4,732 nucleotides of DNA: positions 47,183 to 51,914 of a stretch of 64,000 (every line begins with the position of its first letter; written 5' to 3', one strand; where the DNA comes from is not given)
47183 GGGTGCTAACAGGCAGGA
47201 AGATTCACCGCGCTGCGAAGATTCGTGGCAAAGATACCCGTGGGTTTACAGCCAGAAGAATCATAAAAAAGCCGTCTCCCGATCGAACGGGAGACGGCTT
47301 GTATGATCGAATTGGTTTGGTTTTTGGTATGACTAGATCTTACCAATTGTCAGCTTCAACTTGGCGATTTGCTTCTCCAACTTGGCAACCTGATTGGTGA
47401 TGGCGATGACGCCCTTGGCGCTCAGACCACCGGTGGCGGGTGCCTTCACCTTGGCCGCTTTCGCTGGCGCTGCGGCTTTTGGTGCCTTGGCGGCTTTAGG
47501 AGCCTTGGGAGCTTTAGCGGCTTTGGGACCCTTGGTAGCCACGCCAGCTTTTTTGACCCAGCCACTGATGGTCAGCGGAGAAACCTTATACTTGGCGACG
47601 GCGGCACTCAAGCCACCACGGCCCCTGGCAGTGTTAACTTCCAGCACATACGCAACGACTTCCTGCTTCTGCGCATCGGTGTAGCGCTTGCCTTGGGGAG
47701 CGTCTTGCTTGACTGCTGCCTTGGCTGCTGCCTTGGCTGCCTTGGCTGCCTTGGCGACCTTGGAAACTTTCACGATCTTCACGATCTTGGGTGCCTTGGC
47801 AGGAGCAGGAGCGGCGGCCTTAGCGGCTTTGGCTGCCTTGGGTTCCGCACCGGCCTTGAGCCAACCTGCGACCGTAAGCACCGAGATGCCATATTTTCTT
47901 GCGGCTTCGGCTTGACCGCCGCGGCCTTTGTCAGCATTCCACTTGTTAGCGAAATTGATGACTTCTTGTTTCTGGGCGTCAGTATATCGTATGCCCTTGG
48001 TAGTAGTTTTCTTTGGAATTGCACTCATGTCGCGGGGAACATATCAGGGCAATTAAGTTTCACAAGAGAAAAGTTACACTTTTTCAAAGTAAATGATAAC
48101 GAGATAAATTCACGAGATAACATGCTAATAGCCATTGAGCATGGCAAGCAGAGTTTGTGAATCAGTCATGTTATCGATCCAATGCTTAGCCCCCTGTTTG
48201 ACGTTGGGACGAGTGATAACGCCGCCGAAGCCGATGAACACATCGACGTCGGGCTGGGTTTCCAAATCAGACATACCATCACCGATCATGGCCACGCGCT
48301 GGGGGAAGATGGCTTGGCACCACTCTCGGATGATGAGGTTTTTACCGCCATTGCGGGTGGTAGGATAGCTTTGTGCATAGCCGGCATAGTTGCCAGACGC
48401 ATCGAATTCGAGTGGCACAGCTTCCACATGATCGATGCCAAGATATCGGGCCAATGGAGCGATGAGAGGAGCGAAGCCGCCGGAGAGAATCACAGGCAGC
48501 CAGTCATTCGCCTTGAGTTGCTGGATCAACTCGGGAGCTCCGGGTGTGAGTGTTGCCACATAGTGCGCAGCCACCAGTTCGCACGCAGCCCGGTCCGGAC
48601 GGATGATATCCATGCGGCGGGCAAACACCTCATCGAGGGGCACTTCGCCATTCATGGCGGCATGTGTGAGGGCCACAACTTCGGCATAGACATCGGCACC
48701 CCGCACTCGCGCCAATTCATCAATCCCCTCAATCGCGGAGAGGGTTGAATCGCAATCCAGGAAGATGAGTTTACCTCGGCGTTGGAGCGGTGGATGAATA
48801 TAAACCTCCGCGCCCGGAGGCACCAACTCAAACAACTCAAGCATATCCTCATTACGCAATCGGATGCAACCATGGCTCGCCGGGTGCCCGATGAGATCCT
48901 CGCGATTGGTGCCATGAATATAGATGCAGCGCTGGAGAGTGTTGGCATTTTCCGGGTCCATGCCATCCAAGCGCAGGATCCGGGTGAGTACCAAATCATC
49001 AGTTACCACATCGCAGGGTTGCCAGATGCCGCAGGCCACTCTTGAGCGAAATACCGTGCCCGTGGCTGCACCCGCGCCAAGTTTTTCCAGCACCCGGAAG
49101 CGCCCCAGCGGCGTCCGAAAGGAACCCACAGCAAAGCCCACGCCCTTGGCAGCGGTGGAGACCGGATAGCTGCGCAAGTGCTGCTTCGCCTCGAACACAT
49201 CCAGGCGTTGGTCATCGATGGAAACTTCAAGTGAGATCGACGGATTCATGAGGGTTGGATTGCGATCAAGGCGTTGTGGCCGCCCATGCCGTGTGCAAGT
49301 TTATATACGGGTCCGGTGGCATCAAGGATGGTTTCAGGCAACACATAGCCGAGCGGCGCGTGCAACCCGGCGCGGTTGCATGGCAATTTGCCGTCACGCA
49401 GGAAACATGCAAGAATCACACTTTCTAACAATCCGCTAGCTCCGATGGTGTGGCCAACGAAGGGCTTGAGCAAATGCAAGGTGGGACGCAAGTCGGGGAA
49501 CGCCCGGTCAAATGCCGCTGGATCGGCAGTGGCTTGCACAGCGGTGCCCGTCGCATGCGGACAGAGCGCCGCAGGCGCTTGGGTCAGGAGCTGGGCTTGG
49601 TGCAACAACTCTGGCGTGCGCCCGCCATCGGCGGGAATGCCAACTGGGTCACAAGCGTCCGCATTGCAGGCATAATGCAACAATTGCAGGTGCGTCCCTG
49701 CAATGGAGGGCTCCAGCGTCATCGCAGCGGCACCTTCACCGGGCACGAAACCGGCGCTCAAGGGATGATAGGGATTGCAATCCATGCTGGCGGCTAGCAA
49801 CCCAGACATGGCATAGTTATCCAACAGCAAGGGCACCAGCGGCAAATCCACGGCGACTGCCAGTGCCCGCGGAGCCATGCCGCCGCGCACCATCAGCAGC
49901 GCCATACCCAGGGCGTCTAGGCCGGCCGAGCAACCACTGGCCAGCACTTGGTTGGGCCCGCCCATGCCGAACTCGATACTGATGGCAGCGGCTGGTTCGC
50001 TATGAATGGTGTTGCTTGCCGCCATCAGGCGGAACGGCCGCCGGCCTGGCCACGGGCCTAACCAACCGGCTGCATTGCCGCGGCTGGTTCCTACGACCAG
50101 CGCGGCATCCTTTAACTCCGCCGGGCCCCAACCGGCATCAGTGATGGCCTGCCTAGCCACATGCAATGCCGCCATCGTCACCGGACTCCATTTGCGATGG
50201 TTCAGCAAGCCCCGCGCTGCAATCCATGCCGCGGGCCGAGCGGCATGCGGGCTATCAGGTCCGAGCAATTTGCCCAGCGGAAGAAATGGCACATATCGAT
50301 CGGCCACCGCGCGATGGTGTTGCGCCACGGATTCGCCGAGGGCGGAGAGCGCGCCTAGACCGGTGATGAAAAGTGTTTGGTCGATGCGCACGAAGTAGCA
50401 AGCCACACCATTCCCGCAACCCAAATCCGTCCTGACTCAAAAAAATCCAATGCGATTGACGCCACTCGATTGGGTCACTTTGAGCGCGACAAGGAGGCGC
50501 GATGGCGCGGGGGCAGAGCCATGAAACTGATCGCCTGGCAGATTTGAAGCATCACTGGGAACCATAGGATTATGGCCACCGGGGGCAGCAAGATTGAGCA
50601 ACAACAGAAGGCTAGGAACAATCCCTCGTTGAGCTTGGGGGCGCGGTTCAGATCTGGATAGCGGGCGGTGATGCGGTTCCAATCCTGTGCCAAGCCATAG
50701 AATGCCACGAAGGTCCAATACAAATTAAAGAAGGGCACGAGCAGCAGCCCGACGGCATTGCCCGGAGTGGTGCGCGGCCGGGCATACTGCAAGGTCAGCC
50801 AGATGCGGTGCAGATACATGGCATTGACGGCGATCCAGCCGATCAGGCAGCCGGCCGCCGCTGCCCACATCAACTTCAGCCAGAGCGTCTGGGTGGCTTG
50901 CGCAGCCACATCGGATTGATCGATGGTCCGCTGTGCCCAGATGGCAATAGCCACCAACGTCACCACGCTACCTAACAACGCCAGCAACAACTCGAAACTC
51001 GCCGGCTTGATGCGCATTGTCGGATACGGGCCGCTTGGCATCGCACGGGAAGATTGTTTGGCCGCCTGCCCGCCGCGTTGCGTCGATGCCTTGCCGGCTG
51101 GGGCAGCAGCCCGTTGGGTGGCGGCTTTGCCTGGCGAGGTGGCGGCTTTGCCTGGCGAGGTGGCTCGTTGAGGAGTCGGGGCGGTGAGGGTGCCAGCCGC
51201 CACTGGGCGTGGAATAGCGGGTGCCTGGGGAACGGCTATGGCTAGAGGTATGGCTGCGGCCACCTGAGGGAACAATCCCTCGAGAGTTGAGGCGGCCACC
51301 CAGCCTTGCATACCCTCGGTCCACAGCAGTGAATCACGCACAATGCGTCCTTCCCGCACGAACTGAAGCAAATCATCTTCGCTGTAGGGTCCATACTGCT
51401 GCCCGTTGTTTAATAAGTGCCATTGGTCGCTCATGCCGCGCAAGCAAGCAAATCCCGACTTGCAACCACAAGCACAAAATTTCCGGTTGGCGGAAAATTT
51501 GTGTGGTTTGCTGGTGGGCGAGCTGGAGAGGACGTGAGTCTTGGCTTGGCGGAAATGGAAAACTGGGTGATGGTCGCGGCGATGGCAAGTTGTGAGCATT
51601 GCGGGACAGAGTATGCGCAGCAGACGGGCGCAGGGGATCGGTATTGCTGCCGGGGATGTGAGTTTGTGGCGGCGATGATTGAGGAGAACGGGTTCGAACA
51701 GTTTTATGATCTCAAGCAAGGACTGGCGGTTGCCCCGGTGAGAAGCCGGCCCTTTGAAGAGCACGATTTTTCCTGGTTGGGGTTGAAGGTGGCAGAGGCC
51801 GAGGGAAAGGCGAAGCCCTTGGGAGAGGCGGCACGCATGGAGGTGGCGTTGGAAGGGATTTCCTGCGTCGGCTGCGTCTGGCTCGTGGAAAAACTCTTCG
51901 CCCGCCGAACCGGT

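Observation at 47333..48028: Histone-H1-like protein built from two IS3-OrfA-like HTH repeats and a zipper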

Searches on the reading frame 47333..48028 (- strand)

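Call 3: search_protein_families(library=pfam, proteins=[window:47333-48028:-], max_evalue=10)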
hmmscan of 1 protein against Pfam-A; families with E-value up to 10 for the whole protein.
window:47333-48028:- (231 aa): 8 families
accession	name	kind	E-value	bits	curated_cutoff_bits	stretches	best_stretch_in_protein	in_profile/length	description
PF13518.12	HTH_28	-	5.7e-08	33.1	25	2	32-58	9-34/52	Helix-turn-helix domain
PF09607.16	BrkDBD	-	0.00056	20.2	23.4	1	15-68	6-57/58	Brinker DNA-binding domain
PF01527.26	HTH_Tnp_1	-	0.007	17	24.1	1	114-170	5-55/75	Transposase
PF13551.12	HTH_29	-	0.033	14.7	28.1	1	31-59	7-35/64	Winged helix-turn helix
PF01381.28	HTH_3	-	0.043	14.3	23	1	39-72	12-45/55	Helix-turn-helix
PF23878.1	TPR_ELP1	-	0.15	12.8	28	1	11-133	30-148/164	ELP1 TPR domain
PF15943.11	YdaS_toxin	-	0.29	11.4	30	1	36-60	8-34/65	Bacterial toxin YdaS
PF00034.26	Cytochrom_C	-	1.2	10.9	21.3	1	65-131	30-89/90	Cytochrome c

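Call 4: search_protein_families(library=ncbifam, proteins=[window:47333-48028:-], max_evalue=10)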
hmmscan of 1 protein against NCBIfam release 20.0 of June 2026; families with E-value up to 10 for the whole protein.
window:47333-48028:- (231 aa): 7 families
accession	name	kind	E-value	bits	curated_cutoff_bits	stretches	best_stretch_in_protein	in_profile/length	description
NF033516.0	transpos_IS3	equivalog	3.5e-05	23.2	160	2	120-226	2-73/369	IS3 family transposase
NF047595.1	IS66_ISRel24_TnpA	equivalog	0.0031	18.1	74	2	114-206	3-85/113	IS66-like element accessory protein TnpA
NF033577.2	transpos_IS481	equivalog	0.012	15.1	224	1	38-98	15-74/284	IS481 family transposase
NF033546.1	transpos_IS21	equivalog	0.021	14.3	160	1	38-99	10-73/294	IS21 family transposase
NF033545.0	transpos_IS630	equivalog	0.15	11.4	100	1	34-83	11-57/299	IS630 family transposase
NF046037.1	carphisopro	domain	4.8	7.4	38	1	37-65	9-37/54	carph-isopro domain-containing protein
NF005846.3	PRK07764.1-6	equivalog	8.4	5.3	625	1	61-219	414-562/628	DNA polymerase III subunit gamma and tau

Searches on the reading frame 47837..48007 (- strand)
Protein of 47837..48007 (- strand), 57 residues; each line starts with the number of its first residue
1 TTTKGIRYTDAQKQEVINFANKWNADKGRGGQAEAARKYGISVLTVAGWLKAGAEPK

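Call 58: search_protein_families(library=pfam, alignment_id=A2, max_evalue=0.01)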
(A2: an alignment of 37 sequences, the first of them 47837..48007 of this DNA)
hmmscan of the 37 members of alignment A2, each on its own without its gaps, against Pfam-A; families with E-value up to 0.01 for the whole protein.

A. member 1, window:47837-48007:- (57 aa): 2 families
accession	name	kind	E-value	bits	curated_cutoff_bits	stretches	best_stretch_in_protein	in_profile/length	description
PF13518.12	HTH_28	-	0.00012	22.5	25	1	22-51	11-34/52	Helix-turn-helix domain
PF09607.16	BrkDBD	-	0.0025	18.2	23.4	1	8-52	6-48/58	Brinker DNA-binding domain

B. families by the number of members that match (of 37 scanned): 16 families
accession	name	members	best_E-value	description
PF13518.12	HTH_28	37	2.7e-09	Helix-turn-helix domain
PF09607.16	BrkDBD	36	2.2e-08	Brinker DNA-binding domain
PF15943.11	YdaS_toxin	26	5.4e-06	Bacterial toxin YdaS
PF01527.26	HTH_Tnp_1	16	1.1e-05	Transposase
PF13384.12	HTH_23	15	5.4e-05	Homeodomain-like domain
PF13309.12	HTH_22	12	0.00047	HTH domain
PF05225.22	HTH_psq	9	0.0011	helix-turn-helix, Psq domain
PF21387.2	Gp6_C-I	3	0.00059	Baseplate structural protein gp6, C-terminal domain I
PF01381.28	HTH_3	3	0.001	Helix-turn-helix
PF13551.12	HTH_29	2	0.0044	Winged helix-turn helix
PF02954.25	HTH_8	1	0.006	Bacterial regulatory protein, Fis family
PF09929.15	DUF2161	1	0.0072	Putative PD-(D/E)XK phosphodiesterase (DUF2161)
PF12824.13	MRP-L20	1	0.0078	Mitochondrial ribosomal protein subunit L20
PF00126.33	HTH_1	1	0.0083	Bacterial regulatory helix-turn-helix protein, lysR family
PF18938.6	aRib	1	0.0088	Atypical Rib domain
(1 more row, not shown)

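Call 62: predict_structure(alignment_id=A2)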
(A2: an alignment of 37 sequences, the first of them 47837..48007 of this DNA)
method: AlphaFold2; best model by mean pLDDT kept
length: 57 residues; sequences in the alignment: 37
mean_pLDDT: 84.3   pTM: 0.67
mean pLDDT of the five models: 84.3, 83.7, 83.7, 81.8, 80.4
residues with pLDDT >= 90: 37; 70-90: 11; 50-70: 5; < 50: 4
segments of 3 or more residues with pLDDT < 50: 1-3
pLDDT, mean of each block of 10 residues (from residue 1): 66 92 93 93 91 65
secondary structure, 60 per line:
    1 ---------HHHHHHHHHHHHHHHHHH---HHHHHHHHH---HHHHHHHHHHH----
elements in order: H10-27 H31-39 H43-53

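Call 65: fold_search(model_id=the predicted structure, library=pdb)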
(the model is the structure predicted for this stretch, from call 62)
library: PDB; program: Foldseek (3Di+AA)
matches with E <= 10: 600; with E <= 0.001: 0
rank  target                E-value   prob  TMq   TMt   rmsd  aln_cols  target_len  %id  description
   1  2rn7_MODEL_1_A        9.3e-02  1.00  0.75  0.42   2.8        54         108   17  NMR solution structure of TnpE protein from Shigella flexneri. Northeast Structural Genomics Target SfR125 (released 2008-01-15)
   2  5zjq_B                6.5e-01  0.57  0.48  0.40   4.9        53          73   24  Structure of AbdB/Exd complex bound to a 'Red14' DNA sequence (released 2018-08-29)
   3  8r7y_A                7.0e-01  0.82  0.57  0.13   2.4        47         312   28  Deoxyribonucleoside regulator DeoR in complex with the DNA operator (released 2024-06-19)
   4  1b72_B                7.0e-01  0.66  0.53  0.43   4.5        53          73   23  PBX1, HOMEOBOX PROTEIN HOX-B1/DNA TERNARY COMPLEX (released 1999-02-19)
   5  4yg1_A                7.0e-01  0.38  0.44  0.37  11.0        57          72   19  HipB-O1-O2 complex/P21212 crystal form (released 2015-07-29)
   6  2dmt_MODEL_1_A        7.4e-01  0.35  0.44  0.34   7.7        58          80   21  Solution structure of the homeobox domain of Homeobox protein BarH-like 1 (released 2006-10-24)
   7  9w4w                  7.9e-01  0.77  0.49  0.22   2.1        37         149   19  Structure of transcription factor in complex with L-Ile (released 2026-03-25)
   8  7fby                  7.9e-01  0.63  0.48  0.21   6.9        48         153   12  Crystal Structure of PH0140 from Pyrococcus horikosii OT3 (released 2022-07-20)
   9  7amn_B                8.5e-01  0.82  0.56  0.21   2.2        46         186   33  Structure of LuxR with DNA (repression) (released 2021-03-31)
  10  7bca_B                8.5e-01  0.51  0.45  0.31   4.7        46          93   28  Crystal structure of the HTH DNA binding protein ArdK from R388 plasmid bound to a direct-repeat DNA element (released 2022-07-13)
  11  2elh_MODEL_1_A        9.0e-01  0.41  0.51  0.36   7.0        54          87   26  Solution structure of the CENP-B N-terminal DNA-binding domain of fruit fly distal antenna CG11849-PA (released 2008-04-01)
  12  1b8i_B                9.7e-01  0.57  0.49  0.48   3.4        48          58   27  STRUCTURE OF THE HOMEOTIC UBX/EXD/DNA TERNARY COMPLEX (released 1999-04-12)
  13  1rr7                  9.7e-01  0.30  0.46  0.29  10.5        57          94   19  Crystal structure of the Middle Operon Regulator protein of Bacteriophage Mu (released 2004-08-17)
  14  5zjr_B                1.0e+00  0.51  0.48  0.39   3.5        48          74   27  Structure of AbdB/Exd complex bound to a 'Magenta14' DNA sequence (released 2018-08-29)
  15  7bca_A                1.0e+00  0.51  0.46  0.30   3.8        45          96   29  Crystal structure of the HTH DNA binding protein ArdK from R388 plasmid bound to a direct-repeat DNA element (released 2022-07-13)
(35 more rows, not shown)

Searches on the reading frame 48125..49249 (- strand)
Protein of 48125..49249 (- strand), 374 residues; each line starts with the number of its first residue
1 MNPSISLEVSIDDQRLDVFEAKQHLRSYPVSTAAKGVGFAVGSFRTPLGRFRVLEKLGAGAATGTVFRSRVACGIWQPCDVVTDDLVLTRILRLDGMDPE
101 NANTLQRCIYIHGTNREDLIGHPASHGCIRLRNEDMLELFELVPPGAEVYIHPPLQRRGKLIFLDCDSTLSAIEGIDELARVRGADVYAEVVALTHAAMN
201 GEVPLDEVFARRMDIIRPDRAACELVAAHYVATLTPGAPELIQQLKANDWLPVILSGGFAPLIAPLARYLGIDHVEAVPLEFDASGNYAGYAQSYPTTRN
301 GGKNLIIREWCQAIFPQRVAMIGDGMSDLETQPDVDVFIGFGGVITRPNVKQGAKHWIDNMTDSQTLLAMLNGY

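Call 36: search_protein_families(library=pfam, proteins=[window:48125-49249:-], max_evalue=0.001)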
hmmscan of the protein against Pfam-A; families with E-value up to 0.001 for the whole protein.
window:48125-49249:- (374 aa): 3 families
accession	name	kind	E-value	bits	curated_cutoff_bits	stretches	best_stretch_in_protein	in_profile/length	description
PF03734.19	YkuD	-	4.1e-20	73.3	23.4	1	7-151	4-146/146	L,D-transpeptidase catalytic domain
PF12710.13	HAD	-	7.4e-14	53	27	1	162-330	1-186/189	haloacid dehalogenase-like hydrolase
PF00702.32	Hydrolase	-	2.5e-10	41.5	26.4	1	160-330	2-185/191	haloacid dehalogenase-like hydrolase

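Call 81: search_protein_families(library=padloc, proteins=[window:48125-49249:-], max_evalue=0.01)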
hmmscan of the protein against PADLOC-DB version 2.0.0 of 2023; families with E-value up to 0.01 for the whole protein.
window:48125-49249:- (374 aa): 0 families

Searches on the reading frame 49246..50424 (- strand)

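Call 36: search_protein_families(library=pfam, proteins=[window:49246-50424:-], max_evalue=0.001)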
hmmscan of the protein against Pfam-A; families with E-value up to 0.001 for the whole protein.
window:49246-50424:- (392 aa): 2 families
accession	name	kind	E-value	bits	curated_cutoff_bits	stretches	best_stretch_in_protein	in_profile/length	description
PF00109.32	ketoacyl-synt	-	1.7e-23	84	20.8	1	78-239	85-248/252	Beta-ketoacyl synthase, N-terminal domain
PF02801.28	Ketoacyl-synt_C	-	1.4e-06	28.7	20.8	1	273-350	34-115/119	Beta-ketoacyl synthase, C-terminal domain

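Call 81: search_protein_families(library=padloc, proteins=[window:49246-50424:-], max_evalue=0.01)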
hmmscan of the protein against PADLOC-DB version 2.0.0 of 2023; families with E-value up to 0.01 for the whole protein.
window:49246-50424:- (392 aa): 0 families

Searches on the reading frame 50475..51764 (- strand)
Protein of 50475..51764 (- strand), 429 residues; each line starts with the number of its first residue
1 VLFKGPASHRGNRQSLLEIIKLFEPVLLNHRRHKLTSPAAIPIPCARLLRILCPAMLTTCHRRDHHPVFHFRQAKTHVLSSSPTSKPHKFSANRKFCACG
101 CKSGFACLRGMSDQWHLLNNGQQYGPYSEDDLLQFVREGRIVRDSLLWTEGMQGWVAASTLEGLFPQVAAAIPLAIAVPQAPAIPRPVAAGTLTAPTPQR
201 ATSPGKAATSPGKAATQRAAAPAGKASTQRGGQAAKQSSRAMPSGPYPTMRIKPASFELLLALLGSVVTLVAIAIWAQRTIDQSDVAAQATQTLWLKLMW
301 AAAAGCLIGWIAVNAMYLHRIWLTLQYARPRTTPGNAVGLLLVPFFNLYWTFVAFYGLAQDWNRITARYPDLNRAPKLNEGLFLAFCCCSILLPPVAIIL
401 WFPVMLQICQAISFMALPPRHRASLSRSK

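Call 36: search_protein_families(library=pfam, proteins=[window:50475-51764:-], max_evalue=0.001)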
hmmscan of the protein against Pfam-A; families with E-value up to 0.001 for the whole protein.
window:50475-51764:- (429 aa): 1 family
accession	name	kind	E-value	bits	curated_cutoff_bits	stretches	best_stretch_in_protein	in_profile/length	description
PF14237.11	GYF_2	-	6.5e-17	61.5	25.8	1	115-164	1-50/50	GYF domain 2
